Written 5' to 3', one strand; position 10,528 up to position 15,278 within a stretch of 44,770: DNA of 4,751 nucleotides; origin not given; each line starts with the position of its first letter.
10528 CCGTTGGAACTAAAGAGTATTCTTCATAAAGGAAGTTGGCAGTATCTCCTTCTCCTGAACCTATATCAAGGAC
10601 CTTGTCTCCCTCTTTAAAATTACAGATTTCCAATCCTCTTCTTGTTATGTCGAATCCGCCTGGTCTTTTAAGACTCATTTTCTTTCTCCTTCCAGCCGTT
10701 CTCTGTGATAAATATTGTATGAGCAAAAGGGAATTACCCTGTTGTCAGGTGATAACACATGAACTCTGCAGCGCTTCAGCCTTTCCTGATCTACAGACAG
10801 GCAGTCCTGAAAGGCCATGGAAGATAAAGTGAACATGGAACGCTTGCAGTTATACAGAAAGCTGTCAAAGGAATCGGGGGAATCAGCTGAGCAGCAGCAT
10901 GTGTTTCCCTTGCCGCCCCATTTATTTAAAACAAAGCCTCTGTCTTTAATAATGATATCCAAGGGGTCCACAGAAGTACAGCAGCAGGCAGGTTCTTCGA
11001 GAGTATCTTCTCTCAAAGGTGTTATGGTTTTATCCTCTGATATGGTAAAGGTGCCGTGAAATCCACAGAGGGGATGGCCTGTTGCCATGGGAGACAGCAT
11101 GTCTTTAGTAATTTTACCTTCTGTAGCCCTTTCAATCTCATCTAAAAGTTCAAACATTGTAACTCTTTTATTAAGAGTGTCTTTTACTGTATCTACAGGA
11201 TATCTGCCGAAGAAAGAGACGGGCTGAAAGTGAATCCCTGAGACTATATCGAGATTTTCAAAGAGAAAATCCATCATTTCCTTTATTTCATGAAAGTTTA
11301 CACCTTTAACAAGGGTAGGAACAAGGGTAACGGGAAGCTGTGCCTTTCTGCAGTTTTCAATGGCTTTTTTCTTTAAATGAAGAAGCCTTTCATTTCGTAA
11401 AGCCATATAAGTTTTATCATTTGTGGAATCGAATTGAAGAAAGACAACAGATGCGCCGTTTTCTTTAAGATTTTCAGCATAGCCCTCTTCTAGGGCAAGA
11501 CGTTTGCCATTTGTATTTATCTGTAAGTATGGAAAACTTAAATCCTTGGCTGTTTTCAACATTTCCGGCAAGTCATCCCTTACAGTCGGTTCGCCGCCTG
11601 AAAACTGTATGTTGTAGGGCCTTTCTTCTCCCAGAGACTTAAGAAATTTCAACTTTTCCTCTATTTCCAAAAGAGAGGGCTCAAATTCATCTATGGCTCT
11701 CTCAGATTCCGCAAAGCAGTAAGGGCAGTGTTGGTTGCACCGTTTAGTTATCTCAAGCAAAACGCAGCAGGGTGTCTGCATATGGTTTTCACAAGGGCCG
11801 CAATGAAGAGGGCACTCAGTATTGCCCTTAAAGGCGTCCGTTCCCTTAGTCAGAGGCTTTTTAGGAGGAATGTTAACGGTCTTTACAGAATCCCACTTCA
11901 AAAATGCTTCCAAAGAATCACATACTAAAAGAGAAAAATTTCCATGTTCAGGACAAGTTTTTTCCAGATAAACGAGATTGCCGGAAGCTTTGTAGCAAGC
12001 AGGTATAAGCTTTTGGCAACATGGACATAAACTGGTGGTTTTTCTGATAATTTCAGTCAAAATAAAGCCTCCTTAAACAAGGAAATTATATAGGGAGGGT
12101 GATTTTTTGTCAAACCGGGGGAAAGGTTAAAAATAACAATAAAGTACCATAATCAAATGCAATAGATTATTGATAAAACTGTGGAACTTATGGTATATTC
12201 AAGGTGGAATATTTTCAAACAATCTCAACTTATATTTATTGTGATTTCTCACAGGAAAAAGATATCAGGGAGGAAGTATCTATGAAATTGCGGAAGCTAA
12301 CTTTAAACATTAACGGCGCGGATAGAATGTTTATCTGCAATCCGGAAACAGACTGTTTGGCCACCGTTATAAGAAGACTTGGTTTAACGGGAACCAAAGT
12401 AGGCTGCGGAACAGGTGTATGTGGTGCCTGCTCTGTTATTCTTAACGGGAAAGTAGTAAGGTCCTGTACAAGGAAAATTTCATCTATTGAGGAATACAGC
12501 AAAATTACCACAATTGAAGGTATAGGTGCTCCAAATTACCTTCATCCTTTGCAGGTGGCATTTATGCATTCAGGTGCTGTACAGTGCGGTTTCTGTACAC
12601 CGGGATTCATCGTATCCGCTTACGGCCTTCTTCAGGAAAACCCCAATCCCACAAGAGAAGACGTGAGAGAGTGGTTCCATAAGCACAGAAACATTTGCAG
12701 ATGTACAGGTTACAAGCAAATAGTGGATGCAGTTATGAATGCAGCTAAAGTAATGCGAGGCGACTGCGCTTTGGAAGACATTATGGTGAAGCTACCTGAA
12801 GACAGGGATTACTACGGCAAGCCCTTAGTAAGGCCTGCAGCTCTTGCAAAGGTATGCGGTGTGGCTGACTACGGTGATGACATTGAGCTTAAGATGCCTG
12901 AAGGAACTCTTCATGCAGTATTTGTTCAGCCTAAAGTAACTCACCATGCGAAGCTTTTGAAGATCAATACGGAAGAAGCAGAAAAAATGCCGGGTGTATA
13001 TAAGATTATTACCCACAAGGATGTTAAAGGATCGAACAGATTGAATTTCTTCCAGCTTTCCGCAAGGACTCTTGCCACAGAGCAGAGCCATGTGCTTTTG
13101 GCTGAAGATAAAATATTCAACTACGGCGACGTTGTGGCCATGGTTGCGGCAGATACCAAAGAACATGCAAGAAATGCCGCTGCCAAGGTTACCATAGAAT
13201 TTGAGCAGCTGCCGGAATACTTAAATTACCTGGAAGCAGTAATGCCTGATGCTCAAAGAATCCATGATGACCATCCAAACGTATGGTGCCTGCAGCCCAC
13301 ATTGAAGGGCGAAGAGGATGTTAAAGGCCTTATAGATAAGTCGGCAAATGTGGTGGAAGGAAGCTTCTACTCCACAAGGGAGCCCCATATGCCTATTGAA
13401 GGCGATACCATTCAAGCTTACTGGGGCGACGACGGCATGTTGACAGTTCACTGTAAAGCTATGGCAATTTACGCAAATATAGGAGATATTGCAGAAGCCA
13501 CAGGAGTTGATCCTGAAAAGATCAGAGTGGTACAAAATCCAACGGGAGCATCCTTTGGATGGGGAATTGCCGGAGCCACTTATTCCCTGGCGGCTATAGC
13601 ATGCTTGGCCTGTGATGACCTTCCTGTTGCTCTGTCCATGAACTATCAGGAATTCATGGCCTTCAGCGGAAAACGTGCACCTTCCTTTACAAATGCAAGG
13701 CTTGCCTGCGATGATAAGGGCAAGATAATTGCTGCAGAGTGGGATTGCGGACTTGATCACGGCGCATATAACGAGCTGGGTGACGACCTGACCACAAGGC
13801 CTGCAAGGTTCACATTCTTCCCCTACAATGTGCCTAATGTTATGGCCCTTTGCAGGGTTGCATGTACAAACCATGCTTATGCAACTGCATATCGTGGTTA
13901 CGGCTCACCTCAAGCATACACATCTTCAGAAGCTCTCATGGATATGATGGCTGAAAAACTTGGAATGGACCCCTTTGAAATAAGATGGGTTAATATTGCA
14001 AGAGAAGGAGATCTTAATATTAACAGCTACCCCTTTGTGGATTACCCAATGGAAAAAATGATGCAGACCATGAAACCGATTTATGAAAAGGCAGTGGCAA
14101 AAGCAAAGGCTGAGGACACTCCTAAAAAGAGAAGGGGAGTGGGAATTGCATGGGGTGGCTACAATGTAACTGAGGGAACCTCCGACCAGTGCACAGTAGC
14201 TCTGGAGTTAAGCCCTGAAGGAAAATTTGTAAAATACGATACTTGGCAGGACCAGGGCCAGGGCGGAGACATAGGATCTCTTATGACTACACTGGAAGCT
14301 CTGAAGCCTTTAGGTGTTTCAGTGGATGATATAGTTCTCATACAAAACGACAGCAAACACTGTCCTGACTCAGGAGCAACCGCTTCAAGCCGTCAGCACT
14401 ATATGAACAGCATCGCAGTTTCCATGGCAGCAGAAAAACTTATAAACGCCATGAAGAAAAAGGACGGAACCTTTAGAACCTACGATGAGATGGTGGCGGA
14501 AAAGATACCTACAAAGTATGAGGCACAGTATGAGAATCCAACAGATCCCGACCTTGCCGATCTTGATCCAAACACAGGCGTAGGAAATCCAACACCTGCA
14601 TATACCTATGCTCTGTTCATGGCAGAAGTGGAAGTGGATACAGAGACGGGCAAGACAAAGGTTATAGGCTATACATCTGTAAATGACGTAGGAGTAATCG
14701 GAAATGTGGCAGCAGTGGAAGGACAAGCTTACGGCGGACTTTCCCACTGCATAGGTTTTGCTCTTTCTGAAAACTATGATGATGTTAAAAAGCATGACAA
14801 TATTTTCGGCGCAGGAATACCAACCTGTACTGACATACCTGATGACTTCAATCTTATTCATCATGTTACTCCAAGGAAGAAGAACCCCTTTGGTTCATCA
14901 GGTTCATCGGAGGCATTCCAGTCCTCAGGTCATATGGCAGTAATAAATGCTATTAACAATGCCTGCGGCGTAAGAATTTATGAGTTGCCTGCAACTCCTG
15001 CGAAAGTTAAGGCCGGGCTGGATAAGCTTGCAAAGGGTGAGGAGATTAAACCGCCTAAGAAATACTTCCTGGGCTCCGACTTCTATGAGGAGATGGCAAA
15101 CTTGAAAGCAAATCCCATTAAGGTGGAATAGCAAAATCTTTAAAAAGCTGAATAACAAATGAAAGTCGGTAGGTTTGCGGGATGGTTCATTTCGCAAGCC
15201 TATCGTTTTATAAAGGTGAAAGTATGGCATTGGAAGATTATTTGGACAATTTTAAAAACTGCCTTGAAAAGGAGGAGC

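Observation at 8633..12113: Radical SAM / SAM-methyltransferase / C-GCAxxG-C-C / adenylating-ligase operon embedded in a molybdenum-cofactor locus: candidate undescribed cofactor or ligand maturation pathway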

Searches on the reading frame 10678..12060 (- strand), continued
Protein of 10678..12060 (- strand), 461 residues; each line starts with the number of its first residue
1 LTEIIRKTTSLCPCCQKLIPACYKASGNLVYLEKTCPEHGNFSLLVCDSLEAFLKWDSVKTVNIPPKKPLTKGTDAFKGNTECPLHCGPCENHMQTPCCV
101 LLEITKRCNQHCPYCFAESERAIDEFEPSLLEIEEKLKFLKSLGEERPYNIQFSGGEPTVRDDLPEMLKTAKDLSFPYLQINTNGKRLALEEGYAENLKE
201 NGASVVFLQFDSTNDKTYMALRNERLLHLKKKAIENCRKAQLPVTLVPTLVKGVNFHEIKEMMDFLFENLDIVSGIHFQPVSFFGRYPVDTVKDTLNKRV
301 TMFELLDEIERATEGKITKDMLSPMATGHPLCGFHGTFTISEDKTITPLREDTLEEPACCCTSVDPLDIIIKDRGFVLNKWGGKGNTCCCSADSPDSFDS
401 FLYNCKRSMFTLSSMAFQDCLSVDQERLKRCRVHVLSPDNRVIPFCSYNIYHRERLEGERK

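Call 101: fold_search(model_id=the predicted structure, library=pdb)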
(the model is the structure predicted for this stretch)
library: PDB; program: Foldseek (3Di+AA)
matches with E <= 10: 1439; with E <= 0.001: 85
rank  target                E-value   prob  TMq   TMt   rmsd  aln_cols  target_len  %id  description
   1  7tom                  3.8e-39  1.00  0.79  0.73   6.9       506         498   32  X-ray crystal structure of glycerol dibiphytanyl glycerol tetraether - macrocyclic archaeol synthase (GDGT-MAS) from Met (released 2022-08-31)
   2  7tol                  1.2e-37  1.00  0.78  0.73   6.7       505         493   32  X-ray crystal structure of glycerol dibiphytanyl glycerol tetraether - macrocyclic archaeol synthase (GDGT-MAS) from Met (released 2022-08-31)
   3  1tv7_B                9.8e-10  1.00  0.38  0.52   3.8       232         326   22  Structure of the S-adenosylmethionine dependent Enzyme MoaA (released 2004-08-31)
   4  2fb2_B                4.4e-09  1.00  0.38  0.53   3.8       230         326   24  Structure of the MoaA Arg17/266/268/Ala triple mutant (released 2006-05-09)
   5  6q2q_B                4.4e-09  1.00  0.40  0.61   9.6       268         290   19  Crystal structure of mouse viperin bound to uridine triphosphate and S-adenosylhomocysteine (released 2020-01-22)
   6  6q2q_A                6.7e-09  1.00  0.40  0.61   9.5       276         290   18  Crystal structure of mouse viperin bound to uridine triphosphate and S-adenosylhomocysteine (released 2020-01-22)
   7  1tv7_A                9.4e-09  1.00  0.38  0.52   3.9       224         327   23  Structure of the S-adenosylmethionine dependent Enzyme MoaA (released 2004-08-31)
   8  2fb2_A                1.8e-08  1.00  0.39  0.53   3.4       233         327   22  Structure of the MoaA Arg17/266/268/Ala triple mutant (released 2006-05-09)
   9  6q2p_B                2.1e-08  1.00  0.40  0.61   9.5       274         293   18  Crystal structure of mouse viperin bound to cytidine triphosphate and S-adenosylhomocysteine (released 2020-01-22)
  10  5vsl_A                2.3e-08  1.00  0.39  0.65   3.7       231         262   20  Crystal structure of viperin with bound [4Fe-4S] cluster and S-adenosylhomocysteine (SAH) (released 2017-06-14)
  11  5vsm_B                5.7e-08  1.00  0.37  0.64   4.0       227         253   20  Crystal structure of viperin with bound [4Fe-4S] cluster, 5'-deoxyadenosine, and L-methionine (released 2017-06-14)
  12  6efn                  7.2e-08  1.00  0.39  0.47  14.4       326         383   19  Structure of a RiPP maturase, SkfB (released 2018-10-24)
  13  9dfw_B                7.6e-08  1.00  0.37  0.56   3.9       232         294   20  X-ray crystal structure of an engineered Viperin-like enzyme from T. virens with bound CTP and SAM (released 2025-02-12)
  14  7n7i_A                1.0e-07  1.00  0.39  0.61   3.6       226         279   22  X-ray crystal structure of Viperin-like enzyme from Trichoderma virens (released 2021-06-30)
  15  5vsm_A                1.5e-07  1.00  0.39  0.66   3.5       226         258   20  Crystal structure of viperin with bound [4Fe-4S] cluster, 5'-deoxyadenosine, and L-methionine (released 2017-06-14)
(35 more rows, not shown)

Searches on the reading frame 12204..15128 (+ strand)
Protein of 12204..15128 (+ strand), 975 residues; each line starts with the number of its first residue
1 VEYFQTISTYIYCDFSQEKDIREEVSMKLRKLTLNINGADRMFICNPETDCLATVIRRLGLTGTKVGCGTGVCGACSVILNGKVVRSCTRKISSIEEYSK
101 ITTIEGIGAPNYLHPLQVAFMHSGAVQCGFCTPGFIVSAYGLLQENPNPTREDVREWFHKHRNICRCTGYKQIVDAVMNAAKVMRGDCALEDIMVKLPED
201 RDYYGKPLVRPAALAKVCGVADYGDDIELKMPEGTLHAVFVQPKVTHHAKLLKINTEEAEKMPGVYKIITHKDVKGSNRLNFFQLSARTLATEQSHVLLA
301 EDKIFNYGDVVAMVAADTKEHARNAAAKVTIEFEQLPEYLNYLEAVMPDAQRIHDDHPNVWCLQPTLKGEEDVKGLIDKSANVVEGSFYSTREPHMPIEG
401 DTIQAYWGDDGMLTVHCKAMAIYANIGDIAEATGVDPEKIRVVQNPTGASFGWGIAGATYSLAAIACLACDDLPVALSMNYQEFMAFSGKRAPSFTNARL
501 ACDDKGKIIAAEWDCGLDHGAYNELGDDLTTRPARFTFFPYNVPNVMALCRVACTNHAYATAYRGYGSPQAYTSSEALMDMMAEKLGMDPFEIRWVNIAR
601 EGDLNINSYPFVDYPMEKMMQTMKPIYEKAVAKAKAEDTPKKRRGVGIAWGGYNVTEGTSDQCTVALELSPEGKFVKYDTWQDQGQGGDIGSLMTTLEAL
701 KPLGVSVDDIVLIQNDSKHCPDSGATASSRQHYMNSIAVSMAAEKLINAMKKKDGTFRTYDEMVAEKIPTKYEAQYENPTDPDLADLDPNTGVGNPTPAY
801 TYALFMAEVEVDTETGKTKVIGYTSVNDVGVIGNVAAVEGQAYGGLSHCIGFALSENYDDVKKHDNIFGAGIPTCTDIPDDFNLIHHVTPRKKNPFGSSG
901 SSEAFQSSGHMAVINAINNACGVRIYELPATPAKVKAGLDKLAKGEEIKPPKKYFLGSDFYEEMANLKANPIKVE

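Call 5: search_protein_families(library=ncbifam, proteins=[window:12204-15128:+], max_evalue=0.001)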
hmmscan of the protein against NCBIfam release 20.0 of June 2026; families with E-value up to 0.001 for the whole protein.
window:12204-15128:+ (975 aa): 21 families
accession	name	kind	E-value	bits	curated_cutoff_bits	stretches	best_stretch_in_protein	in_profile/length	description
NF045668.1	pterin_aldehy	equivalog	0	1184.1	1100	1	31-939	2-904/905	molybdopterin-dependent aldehyde oxidoreductase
TIGR03311.1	Se_dep_XDH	equivalog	5.3e-111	372.1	830.45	1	41-880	8-792/848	selenium-dependent xanthine dehydrogenase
NF043082.1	XdhA_XDHase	equivalog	8.2e-83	278.8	780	1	205-937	2-750/758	xanthine dehydrogenase subunit XdhA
TIGR03196.1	pucD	equivalog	1.1e-77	262.2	783.65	2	205-753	4-545/763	xanthine dehydrogenase subunit D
NF007426.0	PRK09970.1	equivalog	2e-74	251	916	1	202-936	4-752/761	xanthine dehydrogenase molybdenum-binding subunit XdhA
TIGR03194.1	4hydrxCoA_A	equivalog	2.5e-71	241.1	994.55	2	214-748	7-527/746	4-hydroxybenzoyl-CoA reductase subunit alpha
NF041018.1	glyceraldDH_alpha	equivalog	9.9e-68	229.2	790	1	203-935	2-740/741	glyceraldehyde dehydrogenase subunit alpha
NF040766.1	CODH_aero_grp5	exception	2.1e-59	201.5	950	2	203-747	4-550/785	aerobic carbon-monoxide dehydrogenase large subunit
TIGR02969.1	mam_aldehyde_ox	subfamily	9.3e-55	185.7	1912.3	2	200-916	572-1278/1330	aldehyde oxidase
TIGR02965.1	xanthine_xdhB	equivalog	1.2e-51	175.8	849.5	1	212-750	9-532/758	xanthine dehydrogenase molybdopterin binding subunit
TIGR03313.1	Se_sel_red_Mo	hypoth_equivalog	1.5e-49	168.5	1101.9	2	376-941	367-951/951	molybdopterin-dependent oxidoreductase Mo/Fe-S-binding subunit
NF041020.1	glyceraldDH_gamma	equivalog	5.6e-48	162.6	290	1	31-185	12-163/164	glyceraldehyde dehydrogenase subunit gamma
NF041671.1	peri_hyde_PaoC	equivalog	1.5e-45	155.8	1180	1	204-939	18-731/735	aldehyde oxidoreductase molybdenum-binding subunit PaoC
TIGR02416.1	CO_dehy_Mo_lg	equivalog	1.1e-40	139.5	991.15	1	219-935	8-767/770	aerobic carbon-monoxide dehydrogenase large subunit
NF043084.2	XdhC_XDHase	equivalog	3e-37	127.4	217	1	31-181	2-150/151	xanthine dehydrogenase subunit XdhC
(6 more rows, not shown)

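Call 6: search_protein_families(library=pfam, proteins=[window:12204-15128:+], max_evalue=0.001)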
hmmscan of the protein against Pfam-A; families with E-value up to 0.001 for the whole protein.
window:12204-15128:+ (975 aa): 6 families
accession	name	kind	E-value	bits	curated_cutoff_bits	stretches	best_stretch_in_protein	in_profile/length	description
PF02738.23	MoCoBD_1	-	9.2e-55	185.8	27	1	354-598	2-244/244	Molybdopterin cofactor-binding domain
PF20256.3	MoCoBD_2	-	3e-50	171.8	27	1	630-879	11-283/283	Molybdopterin cofactor-binding domain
PF01799.25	Fer2_2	-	2.3e-29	101.8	30.3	1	103-177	1-74/75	[2Fe-2S] binding domain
PF01315.27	Ald_Xan_dh_C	-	1.4e-22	80.5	31.3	1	219-337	2-110/110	Aldehyde oxidase and xanthine dehydrogenase, a/b hammerhead domain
PF00111.32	Fer2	-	1.1e-06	28.9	21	1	35-88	2-55/77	2Fe-2S iron-sulfur cluster binding domain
PF13085.11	Fer2_3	-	5e-06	26.9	27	1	67-105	51-87/107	2Fe-2S iron-sulfur cluster binding domain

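Call 63: search_solved_structures(query=window:12279-15128:+, max_evalue=1e-50)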
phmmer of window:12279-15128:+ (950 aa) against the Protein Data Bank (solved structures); distinct sequences matched with E-value up to 1e-50: 20.
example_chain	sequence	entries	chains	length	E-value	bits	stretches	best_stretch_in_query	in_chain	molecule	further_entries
1dgj_A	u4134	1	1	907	4.8e-253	845.7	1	7-912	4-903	ALDEHYDE OXIDOREDUCTASE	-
1sij_A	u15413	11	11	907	1.3e-249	834.3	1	8-913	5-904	Aldehyde oxidoreductase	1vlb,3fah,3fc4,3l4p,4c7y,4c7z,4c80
2e1q_A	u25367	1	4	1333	5.1e-74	253.2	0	169-878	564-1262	Xanthine dehydrogenase/oxidase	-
2ckj_A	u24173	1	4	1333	3.4e-73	250.5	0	169-878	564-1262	XANTHINE OXIDOREDUCTASE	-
3una_A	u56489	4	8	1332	1.1e-71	245.5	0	176-879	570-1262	Xanthine dehydrogenase/oxidase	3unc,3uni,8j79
1fo4_A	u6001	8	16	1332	1.1e-71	245.5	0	176-879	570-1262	XANTHINE DEHYDROGENASE | Xanthine dehydrogenase/oxidase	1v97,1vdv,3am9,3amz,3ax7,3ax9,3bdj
1n5x_A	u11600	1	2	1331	1.2e-71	245.4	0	176-879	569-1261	Xanthine Dehydrogenase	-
1wyg_A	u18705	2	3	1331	1.2e-68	235.5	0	173-877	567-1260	Xanthine dehydrogenase/oxidase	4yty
2e3t_A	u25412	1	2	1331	1.4e-68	235.2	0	173-877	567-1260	Xanthine dehydrogenase/oxidase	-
3an1_A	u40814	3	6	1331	1.5e-68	235.1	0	173-877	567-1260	Xanthine dehydrogenase/oxidase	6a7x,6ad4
6ac4_A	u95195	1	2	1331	1.5e-68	235.1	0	173-877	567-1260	Xanthine dehydrogenase/oxidase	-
6abu_A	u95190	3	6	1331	1.5e-68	235.1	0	173-877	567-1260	Xanthine dehydrogenase/oxidase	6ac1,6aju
6adj_A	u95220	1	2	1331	1.5e-68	235.1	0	173-877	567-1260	Xanthine dehydrogenase/oxidase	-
4yrw_A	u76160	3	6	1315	1.6e-68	235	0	173-876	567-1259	Xanthine dehydrogenase/oxidase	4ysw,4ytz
3zyv_A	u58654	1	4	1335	2.2e-55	191.5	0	166-884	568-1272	AOX3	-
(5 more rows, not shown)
